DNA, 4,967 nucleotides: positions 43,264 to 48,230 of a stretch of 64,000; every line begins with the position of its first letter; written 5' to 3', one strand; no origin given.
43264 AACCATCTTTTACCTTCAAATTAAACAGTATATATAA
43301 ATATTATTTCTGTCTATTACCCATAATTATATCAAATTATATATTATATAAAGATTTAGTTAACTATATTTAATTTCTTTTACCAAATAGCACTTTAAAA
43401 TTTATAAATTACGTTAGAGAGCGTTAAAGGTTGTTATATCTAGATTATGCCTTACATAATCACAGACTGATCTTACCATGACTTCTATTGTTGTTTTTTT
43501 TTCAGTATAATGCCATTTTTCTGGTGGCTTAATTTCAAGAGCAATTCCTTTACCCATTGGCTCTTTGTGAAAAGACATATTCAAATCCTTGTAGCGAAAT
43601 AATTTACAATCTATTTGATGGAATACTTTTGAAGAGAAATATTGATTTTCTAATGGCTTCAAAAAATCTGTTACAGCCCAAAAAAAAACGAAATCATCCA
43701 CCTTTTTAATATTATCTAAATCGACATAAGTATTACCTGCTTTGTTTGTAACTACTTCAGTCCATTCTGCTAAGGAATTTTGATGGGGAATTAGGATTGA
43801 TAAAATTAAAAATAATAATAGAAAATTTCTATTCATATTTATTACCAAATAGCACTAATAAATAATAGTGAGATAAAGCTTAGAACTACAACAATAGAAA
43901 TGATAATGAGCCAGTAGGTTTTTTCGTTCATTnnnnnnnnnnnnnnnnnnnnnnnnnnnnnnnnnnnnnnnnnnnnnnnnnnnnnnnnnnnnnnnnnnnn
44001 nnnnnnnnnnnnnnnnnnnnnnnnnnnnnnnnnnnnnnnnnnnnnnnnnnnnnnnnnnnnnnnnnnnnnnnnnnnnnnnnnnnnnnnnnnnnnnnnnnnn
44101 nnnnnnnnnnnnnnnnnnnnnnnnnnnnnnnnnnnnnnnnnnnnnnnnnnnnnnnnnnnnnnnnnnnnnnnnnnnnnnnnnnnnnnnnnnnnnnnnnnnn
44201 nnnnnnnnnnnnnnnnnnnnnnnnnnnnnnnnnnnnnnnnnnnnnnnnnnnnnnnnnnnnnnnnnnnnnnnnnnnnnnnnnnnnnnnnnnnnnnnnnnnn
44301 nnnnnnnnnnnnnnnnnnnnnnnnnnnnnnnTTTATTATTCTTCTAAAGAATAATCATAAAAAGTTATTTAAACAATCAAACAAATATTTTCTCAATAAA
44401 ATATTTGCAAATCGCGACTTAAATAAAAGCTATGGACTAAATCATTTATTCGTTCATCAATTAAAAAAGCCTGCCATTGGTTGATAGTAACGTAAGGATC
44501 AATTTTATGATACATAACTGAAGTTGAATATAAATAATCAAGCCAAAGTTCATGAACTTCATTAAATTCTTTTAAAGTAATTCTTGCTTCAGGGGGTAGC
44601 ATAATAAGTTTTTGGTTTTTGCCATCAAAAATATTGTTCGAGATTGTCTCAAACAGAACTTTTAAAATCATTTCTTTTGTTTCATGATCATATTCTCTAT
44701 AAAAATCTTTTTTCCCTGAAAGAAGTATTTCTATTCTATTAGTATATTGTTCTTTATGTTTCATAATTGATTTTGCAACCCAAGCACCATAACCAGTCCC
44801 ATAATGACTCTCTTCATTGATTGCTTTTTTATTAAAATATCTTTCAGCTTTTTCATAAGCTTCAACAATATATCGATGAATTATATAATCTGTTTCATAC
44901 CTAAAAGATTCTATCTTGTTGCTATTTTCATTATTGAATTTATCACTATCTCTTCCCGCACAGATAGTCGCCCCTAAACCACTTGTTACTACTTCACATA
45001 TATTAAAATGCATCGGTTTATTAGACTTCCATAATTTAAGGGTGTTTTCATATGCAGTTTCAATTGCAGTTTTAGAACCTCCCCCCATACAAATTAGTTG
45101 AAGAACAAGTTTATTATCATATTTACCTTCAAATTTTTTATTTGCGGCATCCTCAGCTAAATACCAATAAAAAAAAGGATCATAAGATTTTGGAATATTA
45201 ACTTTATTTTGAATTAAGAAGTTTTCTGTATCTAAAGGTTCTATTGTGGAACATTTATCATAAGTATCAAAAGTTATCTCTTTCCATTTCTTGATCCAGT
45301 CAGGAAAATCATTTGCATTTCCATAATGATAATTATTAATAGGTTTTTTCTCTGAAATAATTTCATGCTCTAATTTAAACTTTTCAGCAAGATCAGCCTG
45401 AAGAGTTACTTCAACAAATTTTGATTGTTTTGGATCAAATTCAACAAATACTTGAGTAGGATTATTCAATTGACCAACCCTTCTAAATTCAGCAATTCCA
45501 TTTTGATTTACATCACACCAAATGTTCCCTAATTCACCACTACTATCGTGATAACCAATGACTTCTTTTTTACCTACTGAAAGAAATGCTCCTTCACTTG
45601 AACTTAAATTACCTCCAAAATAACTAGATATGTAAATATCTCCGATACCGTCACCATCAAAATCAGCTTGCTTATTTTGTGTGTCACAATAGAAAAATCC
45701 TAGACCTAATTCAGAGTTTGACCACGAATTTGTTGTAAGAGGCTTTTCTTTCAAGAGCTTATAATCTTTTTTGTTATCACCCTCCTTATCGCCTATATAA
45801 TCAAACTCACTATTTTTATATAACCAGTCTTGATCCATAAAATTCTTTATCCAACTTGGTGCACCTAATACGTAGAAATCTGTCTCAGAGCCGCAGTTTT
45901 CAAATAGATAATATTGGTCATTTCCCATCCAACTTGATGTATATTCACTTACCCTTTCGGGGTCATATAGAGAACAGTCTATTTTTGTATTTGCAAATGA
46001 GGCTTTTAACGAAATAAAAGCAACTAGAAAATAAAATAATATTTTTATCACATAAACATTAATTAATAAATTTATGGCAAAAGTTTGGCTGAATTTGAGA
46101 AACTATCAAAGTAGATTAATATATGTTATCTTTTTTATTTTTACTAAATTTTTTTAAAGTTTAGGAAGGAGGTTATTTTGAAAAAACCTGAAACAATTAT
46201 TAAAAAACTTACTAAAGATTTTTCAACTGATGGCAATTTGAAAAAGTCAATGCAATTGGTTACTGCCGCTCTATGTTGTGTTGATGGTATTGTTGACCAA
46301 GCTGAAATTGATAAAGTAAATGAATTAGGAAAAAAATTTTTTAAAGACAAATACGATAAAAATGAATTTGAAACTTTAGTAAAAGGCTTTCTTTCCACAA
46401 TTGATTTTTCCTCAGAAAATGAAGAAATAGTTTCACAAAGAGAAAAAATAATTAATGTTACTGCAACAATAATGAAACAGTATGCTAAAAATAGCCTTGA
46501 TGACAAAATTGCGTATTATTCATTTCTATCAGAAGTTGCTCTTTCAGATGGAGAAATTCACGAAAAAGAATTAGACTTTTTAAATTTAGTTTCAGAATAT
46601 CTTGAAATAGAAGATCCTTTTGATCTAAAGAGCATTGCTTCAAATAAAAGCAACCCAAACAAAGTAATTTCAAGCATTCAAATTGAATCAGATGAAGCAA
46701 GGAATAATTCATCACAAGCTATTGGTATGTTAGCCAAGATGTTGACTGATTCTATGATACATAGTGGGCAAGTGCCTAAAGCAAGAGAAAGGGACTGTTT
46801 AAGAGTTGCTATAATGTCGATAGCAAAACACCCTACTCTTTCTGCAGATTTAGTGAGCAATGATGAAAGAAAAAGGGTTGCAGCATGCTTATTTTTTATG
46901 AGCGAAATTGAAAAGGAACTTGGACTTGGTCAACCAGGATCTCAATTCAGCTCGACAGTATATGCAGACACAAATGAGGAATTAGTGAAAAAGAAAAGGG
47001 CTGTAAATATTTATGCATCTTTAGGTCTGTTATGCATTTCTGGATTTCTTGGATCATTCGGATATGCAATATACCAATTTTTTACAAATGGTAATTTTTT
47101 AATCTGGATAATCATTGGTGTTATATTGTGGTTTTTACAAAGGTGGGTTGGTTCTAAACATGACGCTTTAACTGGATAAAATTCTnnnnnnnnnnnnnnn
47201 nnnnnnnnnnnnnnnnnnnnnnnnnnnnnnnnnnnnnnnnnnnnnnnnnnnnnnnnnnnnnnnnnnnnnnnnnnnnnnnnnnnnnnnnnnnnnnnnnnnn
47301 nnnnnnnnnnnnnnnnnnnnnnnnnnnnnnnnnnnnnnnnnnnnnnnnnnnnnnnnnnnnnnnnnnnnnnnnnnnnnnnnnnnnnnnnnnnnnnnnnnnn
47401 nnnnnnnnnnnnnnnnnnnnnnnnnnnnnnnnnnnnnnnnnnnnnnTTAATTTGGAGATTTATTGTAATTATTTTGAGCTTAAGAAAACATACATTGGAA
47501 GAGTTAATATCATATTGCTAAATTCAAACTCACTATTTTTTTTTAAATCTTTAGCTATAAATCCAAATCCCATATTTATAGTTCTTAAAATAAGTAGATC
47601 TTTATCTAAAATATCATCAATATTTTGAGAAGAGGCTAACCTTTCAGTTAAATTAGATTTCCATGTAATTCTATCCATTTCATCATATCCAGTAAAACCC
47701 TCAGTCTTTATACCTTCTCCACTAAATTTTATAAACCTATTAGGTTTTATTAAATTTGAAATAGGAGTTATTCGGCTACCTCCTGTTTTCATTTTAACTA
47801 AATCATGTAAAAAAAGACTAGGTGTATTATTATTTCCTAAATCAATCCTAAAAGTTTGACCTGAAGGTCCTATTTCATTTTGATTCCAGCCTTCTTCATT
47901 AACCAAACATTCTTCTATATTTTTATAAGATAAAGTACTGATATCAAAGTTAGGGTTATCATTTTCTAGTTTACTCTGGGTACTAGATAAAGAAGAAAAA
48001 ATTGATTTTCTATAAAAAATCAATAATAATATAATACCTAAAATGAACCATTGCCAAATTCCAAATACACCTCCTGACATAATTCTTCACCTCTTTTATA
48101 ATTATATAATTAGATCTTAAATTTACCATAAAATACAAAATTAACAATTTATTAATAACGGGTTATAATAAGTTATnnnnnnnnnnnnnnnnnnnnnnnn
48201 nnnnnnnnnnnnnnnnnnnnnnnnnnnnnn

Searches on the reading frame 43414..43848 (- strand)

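Call 20: search_protein_families(library=pfam, proteins=[window:43414-43848:-], max_evalue=0.001)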
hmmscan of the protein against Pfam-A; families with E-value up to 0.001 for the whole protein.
window:43414-43848:- (144 aa): 1 family
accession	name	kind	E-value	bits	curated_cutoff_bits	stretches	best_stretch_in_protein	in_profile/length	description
PF16747.10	Adhesin_E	-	1.8e-18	67.2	23.7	1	29-130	1-109/109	Surface-adhesin protein E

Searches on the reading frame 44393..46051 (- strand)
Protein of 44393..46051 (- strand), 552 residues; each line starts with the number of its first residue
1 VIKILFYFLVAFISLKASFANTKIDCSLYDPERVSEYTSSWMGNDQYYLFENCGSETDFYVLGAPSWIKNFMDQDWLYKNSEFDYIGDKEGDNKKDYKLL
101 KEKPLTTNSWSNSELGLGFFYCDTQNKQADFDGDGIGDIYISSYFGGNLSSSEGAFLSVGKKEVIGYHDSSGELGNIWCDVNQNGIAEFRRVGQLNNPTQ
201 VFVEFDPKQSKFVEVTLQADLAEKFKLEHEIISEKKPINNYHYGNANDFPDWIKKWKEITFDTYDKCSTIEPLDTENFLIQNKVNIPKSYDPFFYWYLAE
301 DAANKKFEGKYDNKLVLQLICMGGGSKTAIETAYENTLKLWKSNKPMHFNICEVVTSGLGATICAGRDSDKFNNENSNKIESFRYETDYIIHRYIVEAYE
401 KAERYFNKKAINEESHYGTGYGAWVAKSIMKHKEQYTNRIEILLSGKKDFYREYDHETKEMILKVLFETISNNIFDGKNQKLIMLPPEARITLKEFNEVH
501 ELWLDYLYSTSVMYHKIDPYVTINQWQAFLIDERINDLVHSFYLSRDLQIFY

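Call 9: search_protein_families(library=pfam, proteins=[window:44393-46051:-], max_evalue=0.01)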
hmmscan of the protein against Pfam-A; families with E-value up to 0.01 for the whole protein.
window:44393-46051:- (552 aa): 1 family
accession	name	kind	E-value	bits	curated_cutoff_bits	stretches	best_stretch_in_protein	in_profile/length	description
PF01839.29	FG-GAP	-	0.0088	16.4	22.1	0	129-147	8-26/37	FG-GAP repeat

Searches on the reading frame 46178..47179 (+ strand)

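Call 9: search_protein_families(library=pfam, proteins=[window:46178-47179:+], max_evalue=0.01)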
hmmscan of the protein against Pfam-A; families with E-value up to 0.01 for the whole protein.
window:46178-47179:+ (333 aa): 1 family
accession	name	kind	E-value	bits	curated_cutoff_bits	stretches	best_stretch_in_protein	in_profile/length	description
PF05099.18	TerB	-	2.6e-07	31.4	24.4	1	32-146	11-110/118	Tellurite resistance protein TerB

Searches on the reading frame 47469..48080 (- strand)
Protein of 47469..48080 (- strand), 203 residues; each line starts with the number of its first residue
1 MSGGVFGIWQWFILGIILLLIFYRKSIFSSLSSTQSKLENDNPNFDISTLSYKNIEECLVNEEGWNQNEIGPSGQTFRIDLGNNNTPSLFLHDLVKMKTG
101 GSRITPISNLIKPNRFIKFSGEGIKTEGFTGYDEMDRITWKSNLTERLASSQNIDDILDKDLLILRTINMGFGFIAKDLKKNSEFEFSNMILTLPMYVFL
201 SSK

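Call 9: search_protein_families(library=pfam, proteins=[window:47469-48080:-], max_evalue=0.01)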
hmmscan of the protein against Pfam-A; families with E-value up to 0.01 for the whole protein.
window:47469-48080:- (203 aa): 0 families

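Call 16: find_encoding_contigs(protein=window:47469-48080:-, flank=5000, max_places=10)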
Protein window:47469-48080:- (203 aa): no gene with exactly this product is on record in the collection.

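Call 45: search_protein_families(library=phrogs, proteins=[window:47469-48080:-], max_evalue=0.01)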
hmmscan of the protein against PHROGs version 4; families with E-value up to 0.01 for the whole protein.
window:47469-48080:- (203 aa): 0 families
